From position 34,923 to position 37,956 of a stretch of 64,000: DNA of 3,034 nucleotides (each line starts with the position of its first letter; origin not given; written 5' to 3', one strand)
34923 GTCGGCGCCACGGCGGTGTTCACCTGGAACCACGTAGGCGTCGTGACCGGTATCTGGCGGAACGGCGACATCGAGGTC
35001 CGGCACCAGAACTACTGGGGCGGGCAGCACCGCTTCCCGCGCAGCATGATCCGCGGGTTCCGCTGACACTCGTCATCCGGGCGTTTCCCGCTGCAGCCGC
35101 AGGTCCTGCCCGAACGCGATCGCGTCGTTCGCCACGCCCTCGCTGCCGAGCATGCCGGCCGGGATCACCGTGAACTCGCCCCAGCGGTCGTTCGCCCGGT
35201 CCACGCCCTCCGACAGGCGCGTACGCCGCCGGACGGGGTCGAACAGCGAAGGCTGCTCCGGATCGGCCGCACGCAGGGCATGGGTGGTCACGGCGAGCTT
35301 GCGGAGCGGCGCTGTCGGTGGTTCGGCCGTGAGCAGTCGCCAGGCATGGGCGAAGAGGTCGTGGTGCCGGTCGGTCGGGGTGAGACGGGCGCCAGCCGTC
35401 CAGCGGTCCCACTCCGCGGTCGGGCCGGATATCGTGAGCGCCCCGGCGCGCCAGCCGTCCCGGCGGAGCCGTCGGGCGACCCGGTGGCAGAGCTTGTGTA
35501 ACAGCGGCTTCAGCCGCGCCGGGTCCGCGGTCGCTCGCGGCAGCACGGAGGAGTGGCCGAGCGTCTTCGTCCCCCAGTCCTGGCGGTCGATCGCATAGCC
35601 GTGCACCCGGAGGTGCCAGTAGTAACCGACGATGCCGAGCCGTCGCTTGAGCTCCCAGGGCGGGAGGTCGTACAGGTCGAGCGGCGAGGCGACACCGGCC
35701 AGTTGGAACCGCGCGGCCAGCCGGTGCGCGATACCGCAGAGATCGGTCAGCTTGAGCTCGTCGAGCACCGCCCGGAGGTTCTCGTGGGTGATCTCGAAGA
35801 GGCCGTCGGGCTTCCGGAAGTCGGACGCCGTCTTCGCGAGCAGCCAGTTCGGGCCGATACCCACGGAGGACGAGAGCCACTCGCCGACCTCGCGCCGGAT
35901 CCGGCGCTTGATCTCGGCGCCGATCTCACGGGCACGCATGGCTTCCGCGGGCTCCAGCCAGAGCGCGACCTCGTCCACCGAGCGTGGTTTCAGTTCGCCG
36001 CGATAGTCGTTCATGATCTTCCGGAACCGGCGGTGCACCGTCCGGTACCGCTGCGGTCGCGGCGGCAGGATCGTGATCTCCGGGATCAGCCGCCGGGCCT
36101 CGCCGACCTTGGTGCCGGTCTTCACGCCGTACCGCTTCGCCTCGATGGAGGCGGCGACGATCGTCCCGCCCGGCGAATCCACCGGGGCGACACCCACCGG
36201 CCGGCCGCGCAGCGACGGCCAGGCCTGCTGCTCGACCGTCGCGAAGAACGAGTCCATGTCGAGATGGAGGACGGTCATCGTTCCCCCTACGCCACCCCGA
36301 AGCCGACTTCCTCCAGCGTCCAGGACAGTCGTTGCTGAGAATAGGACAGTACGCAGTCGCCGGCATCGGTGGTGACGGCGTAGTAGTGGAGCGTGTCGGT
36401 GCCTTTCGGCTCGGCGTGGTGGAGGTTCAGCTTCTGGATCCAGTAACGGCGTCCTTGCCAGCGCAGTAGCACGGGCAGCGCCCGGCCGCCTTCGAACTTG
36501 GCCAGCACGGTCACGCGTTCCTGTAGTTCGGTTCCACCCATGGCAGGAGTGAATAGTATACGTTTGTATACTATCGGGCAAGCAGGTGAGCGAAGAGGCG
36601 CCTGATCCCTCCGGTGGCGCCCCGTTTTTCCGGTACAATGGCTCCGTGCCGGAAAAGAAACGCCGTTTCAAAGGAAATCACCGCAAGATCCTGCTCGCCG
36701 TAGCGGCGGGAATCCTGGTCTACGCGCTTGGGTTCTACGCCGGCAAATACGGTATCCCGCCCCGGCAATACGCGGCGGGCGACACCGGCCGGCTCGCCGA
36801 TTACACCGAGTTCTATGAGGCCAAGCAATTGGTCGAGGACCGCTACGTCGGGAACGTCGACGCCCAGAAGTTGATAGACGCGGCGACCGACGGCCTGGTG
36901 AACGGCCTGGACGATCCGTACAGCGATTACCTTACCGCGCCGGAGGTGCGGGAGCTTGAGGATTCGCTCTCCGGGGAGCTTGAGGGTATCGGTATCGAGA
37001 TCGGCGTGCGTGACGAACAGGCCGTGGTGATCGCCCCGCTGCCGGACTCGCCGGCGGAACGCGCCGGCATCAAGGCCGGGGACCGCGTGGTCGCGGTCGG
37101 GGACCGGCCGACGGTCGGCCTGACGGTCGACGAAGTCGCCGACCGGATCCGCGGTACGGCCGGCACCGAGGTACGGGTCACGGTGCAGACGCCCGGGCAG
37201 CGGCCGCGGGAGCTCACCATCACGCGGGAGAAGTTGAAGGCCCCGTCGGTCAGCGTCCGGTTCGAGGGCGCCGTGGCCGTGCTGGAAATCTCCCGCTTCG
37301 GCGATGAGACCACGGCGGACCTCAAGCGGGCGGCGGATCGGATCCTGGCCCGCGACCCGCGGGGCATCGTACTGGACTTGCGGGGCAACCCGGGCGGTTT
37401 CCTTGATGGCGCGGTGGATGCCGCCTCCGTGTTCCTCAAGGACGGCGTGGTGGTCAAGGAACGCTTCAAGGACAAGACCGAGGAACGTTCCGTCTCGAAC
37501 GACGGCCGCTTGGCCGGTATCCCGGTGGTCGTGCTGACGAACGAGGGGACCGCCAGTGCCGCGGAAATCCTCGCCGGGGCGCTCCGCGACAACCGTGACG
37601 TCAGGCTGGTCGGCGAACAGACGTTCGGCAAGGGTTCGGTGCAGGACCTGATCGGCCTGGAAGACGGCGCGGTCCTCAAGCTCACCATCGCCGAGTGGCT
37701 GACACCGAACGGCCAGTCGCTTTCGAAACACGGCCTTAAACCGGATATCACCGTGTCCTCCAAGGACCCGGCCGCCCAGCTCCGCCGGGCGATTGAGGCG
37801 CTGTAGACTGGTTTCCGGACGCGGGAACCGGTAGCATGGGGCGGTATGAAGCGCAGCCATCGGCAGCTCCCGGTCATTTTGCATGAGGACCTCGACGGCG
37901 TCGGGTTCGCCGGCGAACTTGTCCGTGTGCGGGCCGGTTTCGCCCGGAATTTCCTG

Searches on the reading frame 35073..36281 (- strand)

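Call 53: search_protein_families(library=pfam, proteins=[window:35073-36281:-], max_evalue=0.1)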
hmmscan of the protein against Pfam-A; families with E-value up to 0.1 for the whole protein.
window:35073-36281:- (402 aa): 3 families
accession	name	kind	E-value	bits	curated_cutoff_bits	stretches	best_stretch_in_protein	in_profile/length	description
PF00817.25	IMS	-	2.2e-34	118.9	23.2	1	7-154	1-148/148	impB/mucB/samB family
PF11799.13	IMS_C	-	5.9e-16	59.3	20.7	1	239-346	2-109/109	impB/mucB/samB family C-terminal domain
PF11203.13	EccE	-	0.084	13.8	23.7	0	256-315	31-83/97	Putative type VII ESX secretion system translocon, EccE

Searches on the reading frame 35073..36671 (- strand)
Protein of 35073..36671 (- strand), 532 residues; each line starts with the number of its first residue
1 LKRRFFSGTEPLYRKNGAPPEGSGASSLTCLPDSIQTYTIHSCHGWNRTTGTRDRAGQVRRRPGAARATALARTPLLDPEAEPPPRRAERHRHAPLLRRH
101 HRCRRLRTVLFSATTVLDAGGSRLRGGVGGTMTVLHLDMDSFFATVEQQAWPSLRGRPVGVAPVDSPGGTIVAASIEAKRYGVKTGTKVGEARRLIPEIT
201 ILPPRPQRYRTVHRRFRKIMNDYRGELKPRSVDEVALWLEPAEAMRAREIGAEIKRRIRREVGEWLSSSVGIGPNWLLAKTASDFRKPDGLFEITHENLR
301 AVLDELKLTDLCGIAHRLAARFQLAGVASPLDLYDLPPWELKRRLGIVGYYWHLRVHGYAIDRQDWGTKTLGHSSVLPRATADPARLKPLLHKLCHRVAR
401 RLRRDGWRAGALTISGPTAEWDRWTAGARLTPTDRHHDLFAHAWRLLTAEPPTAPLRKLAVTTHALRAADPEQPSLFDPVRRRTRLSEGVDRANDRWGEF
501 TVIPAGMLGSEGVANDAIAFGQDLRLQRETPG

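Call 3: search_protein_families(library=pfam, proteins=[window:35073-36671:-], max_evalue=0.01)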
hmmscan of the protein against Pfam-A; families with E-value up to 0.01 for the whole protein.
window:35073-36671:- (532 aa): 2 families
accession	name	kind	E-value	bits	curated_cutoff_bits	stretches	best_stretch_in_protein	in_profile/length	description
PF00817.25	IMS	-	4.6e-34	117.9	23.2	1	137-284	1-148/148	impB/mucB/samB family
PF11799.13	IMS_C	-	9.5e-16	58.6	20.7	1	369-476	2-109/109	impB/mucB/samB family C-terminal domain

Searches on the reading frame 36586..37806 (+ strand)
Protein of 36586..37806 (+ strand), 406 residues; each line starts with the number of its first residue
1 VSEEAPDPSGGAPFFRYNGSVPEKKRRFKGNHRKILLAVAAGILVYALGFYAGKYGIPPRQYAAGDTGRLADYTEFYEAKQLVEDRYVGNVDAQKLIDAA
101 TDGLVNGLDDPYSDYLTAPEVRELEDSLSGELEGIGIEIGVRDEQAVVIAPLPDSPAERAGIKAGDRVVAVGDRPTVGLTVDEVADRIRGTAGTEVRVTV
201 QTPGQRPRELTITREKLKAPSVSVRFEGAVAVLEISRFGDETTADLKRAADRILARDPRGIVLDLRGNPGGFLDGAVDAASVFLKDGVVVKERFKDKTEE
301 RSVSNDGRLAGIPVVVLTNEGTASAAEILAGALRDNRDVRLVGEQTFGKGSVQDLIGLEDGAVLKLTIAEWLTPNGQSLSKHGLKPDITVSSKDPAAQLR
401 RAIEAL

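Call 3: search_protein_families(library=pfam, proteins=[window:36586-37806:+], max_evalue=0.01)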
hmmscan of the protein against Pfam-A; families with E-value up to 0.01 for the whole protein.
window:36586-37806:+ (406 aa): 6 families
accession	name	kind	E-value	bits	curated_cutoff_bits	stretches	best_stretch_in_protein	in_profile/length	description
PF03572.23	Peptidase_S41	-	7.4e-49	165.9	24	1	230-390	2-165/165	Peptidase family S41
PF17820.7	PDZ_6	-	1.5e-14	53.8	27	1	148-201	2-53/54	PDZ domain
PF00595.29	PDZ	-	3e-12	47.2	23.2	1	131-201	8-81/81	PDZ domain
PF22694.1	CtpB_N-like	-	1.4e-09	38.7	27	1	71-116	36-81/85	Activating protease CtpB N-terminal domain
PF13180.12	PDZ_2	-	9.2e-08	32.7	27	1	134-205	2-72/80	PDZ domain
PF14685.13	PDZ_Tricorn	-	0.00072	19.9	25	1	154-212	30-88/88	Tricorn protease PDZ domain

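Call 10: search_protein_families(library=ncbifam, proteins=[window:36586-37806:+], max_evalue=0.01)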
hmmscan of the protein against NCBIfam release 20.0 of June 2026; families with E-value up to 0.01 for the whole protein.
window:36586-37806:+ (406 aa): 17 families
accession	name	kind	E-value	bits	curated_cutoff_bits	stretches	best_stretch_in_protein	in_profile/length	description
TIGR00225.1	prc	subfamily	6e-90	301.7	218.6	1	87-400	4-324/335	C-terminal processing peptidase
NF052377.1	lmo1851_S41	exception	1.8e-88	297.3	725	1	69-392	43-369/468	lmo1851 family serine protease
TIGR03900.1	prc_long_Delta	hypoth_equivalog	1.6e-78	264.8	660.95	1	83-390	90-404/973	MXAN_5808 family serine peptidase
NF045588.1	Cterm_S41_CtpA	exception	6.6e-74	249.2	625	1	100-393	78-379/401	carboxyl-terminal processing protease CtpA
NF045589.1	Cterm_S41_CtpB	exception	1.2e-72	244.9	633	1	80-393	68-383/416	carboxyl-terminal processing protease CtpB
NF045590.1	Cterm_S41_CtpC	exception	5.3e-71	239.6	665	1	100-394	83-382/418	carboxyl-terminal processing protease CtpC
NF045591.1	Cterm_S41_CtpZ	exception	3.6e-65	220.3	525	1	99-396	77-380/403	carboxyl-terminal processing protease CtpZ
NF051464.1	tail_spec_CT441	exception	1.1e-45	156.5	700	1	107-393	222-528/645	tail-specific protease Tsp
NF008388.1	PRK11186.1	exception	6.6e-39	133.8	825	1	110-392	223-528/663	carboxy terminal-processing peptidase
NF058627.1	S41_Gfo1087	equivalog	8.4e-11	41.4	455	1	119-350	101-367/489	GFO_1087 family putative carboxy terminal peptidase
NF041199.1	trx7_PDZ_seleno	equivalog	2.6e-05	23.3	300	1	132-213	192-271/390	Trx7/PDZ domain-containing (seleno)protein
NF007526.1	PRK10139.1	equivalog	9.1e-05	21.3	756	1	146-223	293-368/456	serine endoprotease DegQ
TIGR02037.1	degP_htrA_DO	subfamily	0.001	18.1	416.2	1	140-215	254-328/434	Do family serine endopeptidase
NF041521.1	HhoA_HhoB_HtrA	equivalog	0.0016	17.8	450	1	140-216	258-333/335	HhoA/HhoB/HtrA family serine endopeptidase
NF033424.1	chlamy_CPAF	equivalog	0.002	16.8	250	1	313-352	458-498/564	protease-like activity factor CPAF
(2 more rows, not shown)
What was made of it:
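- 36586..37806 (+): S41 C-terminal processing protease (PDZ + S41), a conserved neighbour of the ftsEX-partner cluster across CPR. A functional link, such as hydrolase turnover, is inferred only. Pfam Peptidase_S41 7.4e-49 and NCBIfam prc 301.7 bits (calls 3, 10).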
